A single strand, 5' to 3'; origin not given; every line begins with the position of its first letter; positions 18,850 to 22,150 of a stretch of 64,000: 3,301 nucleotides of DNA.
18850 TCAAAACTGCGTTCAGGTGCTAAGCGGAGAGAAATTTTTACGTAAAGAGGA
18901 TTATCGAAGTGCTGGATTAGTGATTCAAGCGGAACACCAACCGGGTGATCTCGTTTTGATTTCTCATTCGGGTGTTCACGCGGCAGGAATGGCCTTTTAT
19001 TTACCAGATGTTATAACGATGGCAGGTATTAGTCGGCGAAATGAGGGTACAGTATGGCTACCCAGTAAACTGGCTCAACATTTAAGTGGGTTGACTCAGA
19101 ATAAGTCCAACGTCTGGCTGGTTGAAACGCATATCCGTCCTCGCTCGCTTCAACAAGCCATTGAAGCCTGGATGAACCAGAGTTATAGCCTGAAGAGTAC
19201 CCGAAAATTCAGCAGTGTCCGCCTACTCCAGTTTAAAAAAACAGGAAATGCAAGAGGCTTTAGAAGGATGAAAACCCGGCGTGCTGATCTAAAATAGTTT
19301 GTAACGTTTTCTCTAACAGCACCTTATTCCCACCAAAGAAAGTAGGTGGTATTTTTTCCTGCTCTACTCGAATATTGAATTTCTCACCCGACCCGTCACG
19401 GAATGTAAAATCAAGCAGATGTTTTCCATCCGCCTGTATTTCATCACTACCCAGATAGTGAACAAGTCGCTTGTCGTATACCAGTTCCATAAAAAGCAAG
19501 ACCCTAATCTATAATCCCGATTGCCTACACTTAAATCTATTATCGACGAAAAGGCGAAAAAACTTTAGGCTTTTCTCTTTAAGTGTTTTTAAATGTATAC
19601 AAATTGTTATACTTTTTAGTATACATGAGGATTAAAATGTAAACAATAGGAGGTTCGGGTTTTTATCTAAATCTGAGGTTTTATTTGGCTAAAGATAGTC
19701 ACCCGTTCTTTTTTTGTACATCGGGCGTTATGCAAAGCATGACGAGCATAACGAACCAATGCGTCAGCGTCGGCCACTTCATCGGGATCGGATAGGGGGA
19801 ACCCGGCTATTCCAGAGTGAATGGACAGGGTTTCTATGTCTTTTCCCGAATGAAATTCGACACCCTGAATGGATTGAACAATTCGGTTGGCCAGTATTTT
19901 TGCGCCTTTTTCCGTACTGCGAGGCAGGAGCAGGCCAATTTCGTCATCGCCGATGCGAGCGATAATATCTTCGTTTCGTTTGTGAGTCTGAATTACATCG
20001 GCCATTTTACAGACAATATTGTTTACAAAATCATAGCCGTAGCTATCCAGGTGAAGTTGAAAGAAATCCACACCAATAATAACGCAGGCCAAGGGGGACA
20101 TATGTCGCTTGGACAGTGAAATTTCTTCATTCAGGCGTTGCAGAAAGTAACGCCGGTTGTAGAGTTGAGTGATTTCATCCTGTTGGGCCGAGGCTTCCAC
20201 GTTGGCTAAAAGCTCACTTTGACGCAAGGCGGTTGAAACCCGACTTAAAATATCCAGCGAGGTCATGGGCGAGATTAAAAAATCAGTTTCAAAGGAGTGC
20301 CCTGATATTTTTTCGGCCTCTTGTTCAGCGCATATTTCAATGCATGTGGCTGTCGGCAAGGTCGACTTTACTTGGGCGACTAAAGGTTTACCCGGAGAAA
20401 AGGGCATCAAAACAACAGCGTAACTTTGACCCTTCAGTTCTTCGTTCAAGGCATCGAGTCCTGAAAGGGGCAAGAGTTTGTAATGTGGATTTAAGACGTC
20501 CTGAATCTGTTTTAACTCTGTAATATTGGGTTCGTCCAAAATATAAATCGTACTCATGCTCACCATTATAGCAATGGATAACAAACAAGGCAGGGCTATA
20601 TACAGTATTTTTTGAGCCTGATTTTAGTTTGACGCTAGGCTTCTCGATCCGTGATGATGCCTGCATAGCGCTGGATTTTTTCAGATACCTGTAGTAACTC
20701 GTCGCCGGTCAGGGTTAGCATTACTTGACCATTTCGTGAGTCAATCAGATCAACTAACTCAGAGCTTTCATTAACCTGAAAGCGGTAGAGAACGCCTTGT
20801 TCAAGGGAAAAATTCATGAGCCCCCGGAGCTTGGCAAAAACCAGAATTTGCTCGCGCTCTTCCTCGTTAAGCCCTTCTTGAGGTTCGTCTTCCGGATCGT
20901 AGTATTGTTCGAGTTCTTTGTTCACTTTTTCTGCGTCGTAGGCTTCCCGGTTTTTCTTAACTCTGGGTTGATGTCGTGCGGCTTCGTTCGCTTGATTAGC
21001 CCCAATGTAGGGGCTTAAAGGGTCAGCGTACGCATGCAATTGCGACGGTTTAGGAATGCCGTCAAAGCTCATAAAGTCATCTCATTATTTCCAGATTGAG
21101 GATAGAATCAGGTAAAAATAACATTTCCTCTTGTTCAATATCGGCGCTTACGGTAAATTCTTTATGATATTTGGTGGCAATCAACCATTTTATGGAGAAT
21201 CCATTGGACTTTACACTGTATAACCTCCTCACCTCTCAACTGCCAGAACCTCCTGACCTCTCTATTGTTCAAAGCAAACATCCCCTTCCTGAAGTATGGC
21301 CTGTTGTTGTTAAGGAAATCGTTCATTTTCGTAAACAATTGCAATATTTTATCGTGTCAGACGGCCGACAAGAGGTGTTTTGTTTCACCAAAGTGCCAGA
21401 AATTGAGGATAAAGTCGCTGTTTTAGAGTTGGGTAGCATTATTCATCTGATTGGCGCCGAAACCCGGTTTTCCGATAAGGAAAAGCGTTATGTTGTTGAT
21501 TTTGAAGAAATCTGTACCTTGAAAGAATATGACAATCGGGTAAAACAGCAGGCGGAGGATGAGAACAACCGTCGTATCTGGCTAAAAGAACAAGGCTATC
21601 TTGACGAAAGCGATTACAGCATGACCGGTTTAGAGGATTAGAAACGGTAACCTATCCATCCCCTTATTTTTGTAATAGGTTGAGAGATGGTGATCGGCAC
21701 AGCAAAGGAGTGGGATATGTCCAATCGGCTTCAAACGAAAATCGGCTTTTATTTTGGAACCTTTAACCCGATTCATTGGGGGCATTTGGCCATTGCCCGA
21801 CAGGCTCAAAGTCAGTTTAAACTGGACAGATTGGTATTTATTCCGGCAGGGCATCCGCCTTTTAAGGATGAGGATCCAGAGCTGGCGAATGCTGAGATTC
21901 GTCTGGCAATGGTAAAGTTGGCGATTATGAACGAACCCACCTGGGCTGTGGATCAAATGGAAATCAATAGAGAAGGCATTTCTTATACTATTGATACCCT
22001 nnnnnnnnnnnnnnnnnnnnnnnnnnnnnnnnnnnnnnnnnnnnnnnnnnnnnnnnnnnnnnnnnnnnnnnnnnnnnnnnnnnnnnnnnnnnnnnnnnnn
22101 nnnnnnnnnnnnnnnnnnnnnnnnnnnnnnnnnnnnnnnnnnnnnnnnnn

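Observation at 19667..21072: Pseudo-receiver + degenerate GGDEF (GDDEI) with intact I-site: likely c-di-GMP receptor, co-transcribed with an acidic orphan protein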

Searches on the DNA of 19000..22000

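Call 68: search_rna_families(source=window, start=19000, end=22000, threshold=evalue, max_evalue=1)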
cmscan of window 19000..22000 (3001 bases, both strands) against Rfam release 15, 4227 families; matches with E-value up to 1: 0.
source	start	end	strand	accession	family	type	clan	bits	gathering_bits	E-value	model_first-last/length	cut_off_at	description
